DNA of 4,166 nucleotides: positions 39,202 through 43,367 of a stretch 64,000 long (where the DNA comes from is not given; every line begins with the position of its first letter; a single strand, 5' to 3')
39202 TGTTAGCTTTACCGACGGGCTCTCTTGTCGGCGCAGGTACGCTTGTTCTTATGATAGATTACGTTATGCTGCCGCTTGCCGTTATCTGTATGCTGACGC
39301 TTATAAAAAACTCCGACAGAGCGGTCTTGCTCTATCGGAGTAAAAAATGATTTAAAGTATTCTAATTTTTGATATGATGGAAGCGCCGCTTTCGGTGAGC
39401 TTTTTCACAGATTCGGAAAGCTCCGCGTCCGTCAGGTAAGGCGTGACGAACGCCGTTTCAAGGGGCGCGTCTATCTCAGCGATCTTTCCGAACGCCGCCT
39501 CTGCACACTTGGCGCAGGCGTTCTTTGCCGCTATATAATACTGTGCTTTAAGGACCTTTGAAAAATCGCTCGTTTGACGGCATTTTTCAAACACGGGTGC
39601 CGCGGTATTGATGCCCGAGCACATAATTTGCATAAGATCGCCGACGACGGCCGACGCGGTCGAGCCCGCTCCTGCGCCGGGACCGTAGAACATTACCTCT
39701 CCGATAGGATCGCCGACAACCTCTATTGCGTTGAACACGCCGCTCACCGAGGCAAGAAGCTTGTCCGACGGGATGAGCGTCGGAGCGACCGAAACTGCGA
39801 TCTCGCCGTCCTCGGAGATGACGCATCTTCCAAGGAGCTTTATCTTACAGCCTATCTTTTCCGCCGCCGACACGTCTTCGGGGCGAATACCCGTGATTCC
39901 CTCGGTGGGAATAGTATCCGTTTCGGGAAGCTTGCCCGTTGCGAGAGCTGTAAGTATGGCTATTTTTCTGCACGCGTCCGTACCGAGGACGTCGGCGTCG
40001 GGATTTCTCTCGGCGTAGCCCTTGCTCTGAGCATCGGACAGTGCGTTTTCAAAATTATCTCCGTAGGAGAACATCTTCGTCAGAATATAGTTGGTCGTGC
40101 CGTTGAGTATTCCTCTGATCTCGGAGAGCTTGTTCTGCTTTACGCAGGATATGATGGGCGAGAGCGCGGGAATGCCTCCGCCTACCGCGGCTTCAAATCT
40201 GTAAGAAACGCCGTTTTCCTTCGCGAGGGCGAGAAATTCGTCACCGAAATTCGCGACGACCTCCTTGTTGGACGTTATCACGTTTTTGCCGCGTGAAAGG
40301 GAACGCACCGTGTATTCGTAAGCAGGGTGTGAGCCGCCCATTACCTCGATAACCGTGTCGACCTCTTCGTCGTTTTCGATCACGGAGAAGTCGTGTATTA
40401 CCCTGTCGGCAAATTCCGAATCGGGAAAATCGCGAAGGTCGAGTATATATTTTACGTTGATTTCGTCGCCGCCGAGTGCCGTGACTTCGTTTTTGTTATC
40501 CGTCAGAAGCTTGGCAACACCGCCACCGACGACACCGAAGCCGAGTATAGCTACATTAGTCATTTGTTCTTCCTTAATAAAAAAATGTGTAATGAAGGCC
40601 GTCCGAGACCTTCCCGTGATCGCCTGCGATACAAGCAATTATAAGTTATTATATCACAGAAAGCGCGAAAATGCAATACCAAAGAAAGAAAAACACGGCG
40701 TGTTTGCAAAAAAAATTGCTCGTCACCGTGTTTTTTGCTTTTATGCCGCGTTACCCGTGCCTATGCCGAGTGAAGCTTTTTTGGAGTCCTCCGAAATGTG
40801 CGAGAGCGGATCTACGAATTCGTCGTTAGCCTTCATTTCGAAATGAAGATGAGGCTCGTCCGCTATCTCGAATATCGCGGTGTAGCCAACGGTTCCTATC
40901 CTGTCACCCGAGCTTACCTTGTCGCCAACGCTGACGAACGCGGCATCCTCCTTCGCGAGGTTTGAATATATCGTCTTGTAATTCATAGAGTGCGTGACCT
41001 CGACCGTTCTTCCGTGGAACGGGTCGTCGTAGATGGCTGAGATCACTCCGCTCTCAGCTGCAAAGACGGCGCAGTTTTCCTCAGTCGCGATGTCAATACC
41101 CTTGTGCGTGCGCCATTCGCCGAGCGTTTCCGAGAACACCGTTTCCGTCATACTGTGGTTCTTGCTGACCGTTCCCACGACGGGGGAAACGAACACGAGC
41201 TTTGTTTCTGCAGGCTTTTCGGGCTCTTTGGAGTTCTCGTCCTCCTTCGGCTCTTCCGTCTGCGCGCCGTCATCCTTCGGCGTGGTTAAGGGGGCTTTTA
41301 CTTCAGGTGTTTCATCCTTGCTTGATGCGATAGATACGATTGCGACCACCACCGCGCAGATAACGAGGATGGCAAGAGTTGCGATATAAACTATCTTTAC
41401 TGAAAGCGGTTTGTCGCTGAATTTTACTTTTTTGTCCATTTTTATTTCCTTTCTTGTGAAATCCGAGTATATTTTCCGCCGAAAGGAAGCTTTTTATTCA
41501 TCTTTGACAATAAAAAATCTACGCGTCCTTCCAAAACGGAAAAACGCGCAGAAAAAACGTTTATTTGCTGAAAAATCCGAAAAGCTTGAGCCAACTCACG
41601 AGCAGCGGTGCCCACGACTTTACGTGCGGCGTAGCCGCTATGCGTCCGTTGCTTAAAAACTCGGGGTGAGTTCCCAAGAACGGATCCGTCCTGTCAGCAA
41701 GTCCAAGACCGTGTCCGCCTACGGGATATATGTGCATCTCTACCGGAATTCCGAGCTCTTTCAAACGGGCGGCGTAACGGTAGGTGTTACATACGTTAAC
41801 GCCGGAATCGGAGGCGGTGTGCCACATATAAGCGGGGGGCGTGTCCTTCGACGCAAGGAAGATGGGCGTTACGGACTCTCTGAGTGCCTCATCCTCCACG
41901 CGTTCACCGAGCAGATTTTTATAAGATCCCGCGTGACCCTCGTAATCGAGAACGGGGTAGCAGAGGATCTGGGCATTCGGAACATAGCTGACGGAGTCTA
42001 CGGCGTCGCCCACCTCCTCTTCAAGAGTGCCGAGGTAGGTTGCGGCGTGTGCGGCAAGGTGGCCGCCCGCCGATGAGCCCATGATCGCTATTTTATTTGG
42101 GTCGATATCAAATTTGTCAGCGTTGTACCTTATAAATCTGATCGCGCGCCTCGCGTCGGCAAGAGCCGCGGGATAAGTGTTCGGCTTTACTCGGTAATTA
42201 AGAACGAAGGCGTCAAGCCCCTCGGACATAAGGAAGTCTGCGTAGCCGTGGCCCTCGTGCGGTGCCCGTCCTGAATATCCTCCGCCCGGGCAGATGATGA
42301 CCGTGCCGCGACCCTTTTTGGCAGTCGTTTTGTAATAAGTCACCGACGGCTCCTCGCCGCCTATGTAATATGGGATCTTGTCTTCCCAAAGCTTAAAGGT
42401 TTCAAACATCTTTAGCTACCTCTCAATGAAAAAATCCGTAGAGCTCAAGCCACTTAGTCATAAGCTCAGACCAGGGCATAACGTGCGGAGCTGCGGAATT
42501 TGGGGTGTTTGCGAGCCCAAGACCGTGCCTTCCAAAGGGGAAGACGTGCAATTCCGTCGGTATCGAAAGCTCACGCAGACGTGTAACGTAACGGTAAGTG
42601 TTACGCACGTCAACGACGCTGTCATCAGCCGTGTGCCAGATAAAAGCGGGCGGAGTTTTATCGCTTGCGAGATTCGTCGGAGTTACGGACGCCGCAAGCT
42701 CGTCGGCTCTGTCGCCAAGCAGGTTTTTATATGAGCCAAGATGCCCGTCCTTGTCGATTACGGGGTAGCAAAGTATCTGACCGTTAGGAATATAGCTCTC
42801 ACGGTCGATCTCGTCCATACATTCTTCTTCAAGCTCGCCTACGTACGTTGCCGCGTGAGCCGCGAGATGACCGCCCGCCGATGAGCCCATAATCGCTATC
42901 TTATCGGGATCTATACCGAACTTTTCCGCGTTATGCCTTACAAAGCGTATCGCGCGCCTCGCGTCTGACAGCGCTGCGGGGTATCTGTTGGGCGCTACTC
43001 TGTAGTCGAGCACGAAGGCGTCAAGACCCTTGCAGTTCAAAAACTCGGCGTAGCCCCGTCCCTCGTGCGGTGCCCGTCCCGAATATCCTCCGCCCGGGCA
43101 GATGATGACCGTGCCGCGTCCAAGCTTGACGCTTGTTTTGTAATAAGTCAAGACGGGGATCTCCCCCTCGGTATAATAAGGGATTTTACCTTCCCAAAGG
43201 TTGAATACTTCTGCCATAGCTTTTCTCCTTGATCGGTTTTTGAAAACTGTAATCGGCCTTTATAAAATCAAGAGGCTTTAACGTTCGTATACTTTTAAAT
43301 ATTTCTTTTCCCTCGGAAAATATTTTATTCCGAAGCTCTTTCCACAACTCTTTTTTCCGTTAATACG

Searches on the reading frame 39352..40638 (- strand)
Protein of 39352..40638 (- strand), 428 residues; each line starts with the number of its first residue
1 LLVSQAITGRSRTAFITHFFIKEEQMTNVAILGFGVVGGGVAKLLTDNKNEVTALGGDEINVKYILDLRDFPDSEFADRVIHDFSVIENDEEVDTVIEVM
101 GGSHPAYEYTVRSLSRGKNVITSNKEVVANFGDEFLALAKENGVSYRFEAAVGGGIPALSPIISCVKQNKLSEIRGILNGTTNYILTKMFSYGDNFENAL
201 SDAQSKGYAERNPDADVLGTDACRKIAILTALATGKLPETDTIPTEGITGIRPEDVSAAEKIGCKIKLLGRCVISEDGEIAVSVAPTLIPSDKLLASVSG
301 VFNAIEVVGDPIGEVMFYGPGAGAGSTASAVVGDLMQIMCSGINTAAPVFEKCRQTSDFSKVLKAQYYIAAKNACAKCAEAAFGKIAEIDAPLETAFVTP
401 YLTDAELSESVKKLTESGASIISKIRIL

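Call 49: search_protein_families(library=pfam, proteins=[window:39352-40638:-], max_evalue=0.00001)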
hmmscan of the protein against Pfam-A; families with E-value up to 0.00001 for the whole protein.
window:39352-40638:- (428 aa): 2 families
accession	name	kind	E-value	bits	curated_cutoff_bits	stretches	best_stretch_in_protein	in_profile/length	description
PF00742.24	Homoserine_dh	-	2.9e-57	193.7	22.9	1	157-336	1-173/173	Homoserine dehydrogenase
PF03447.22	NAD_binding_3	-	9.5e-11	42.9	24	1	33-149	1-116/116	Homoserine dehydrogenase, NAD binding domain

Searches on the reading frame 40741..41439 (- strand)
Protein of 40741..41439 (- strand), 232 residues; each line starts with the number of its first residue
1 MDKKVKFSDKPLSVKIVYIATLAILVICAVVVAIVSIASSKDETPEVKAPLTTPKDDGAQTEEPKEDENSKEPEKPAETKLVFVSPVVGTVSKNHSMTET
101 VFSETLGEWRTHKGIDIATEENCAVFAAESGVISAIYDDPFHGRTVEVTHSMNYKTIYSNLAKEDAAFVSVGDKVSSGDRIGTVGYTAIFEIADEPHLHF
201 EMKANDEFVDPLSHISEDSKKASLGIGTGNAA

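Call 49: search_protein_families(library=pfam, proteins=[window:40741-41439:-], max_evalue=0.00001)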
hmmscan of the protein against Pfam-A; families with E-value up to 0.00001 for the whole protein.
window:40741-41439:- (232 aa): 1 family
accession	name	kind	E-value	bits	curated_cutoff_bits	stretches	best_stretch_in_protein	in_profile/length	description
PF01551.29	Peptidase_M23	-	1.6e-21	76.7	28.7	1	111-211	2-96/96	Peptidase family M23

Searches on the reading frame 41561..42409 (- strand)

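Call 49: search_protein_families(library=pfam, proteins=[window:41561-42409:-], max_evalue=0.00001)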
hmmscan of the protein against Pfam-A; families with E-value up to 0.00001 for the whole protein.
window:41561-42409:- (282 aa): 3 families
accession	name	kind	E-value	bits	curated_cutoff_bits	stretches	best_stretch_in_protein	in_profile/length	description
PF20434.5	BD-FAE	-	5.5e-27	95.1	26.8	1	25-213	4-212/215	BD-FAE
PF07859.19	Abhydrolase_3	-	3.3e-19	69.9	25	1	42-234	6-207/210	alpha/beta hydrolase fold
PF00326.27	Peptidase_S9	-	2e-11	44.2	22.6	1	90-236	49-190/213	Prolyl oligopeptidase family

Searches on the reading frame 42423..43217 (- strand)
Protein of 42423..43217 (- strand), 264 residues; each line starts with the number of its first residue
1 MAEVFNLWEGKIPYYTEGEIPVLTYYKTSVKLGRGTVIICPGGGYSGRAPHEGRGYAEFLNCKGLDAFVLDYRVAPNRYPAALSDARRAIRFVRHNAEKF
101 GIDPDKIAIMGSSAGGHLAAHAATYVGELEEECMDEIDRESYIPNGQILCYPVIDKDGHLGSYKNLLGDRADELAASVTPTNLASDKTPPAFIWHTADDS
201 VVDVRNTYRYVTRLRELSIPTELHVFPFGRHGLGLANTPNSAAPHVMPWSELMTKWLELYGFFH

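Call 49: search_protein_families(library=pfam, proteins=[window:42423-43217:-], max_evalue=0.00001)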
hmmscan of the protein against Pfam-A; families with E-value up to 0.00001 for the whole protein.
window:42423-43217:- (264 aa): 4 families
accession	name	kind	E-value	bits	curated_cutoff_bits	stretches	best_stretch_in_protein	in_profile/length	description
PF20434.5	BD-FAE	-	3.5e-26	92.5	26.8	1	35-208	14-209/215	BD-FAE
PF07859.19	Abhydrolase_3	-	2.4e-21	76.9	25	1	61-162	26-119/210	alpha/beta hydrolase fold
PF00326.27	Peptidase_S9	-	6e-11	42.7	22.6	0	181-242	139-198/213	Prolyl oligopeptidase family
PF00135.34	COesterase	-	1.7e-07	31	27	1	82-120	160-198/515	Carboxylesterase family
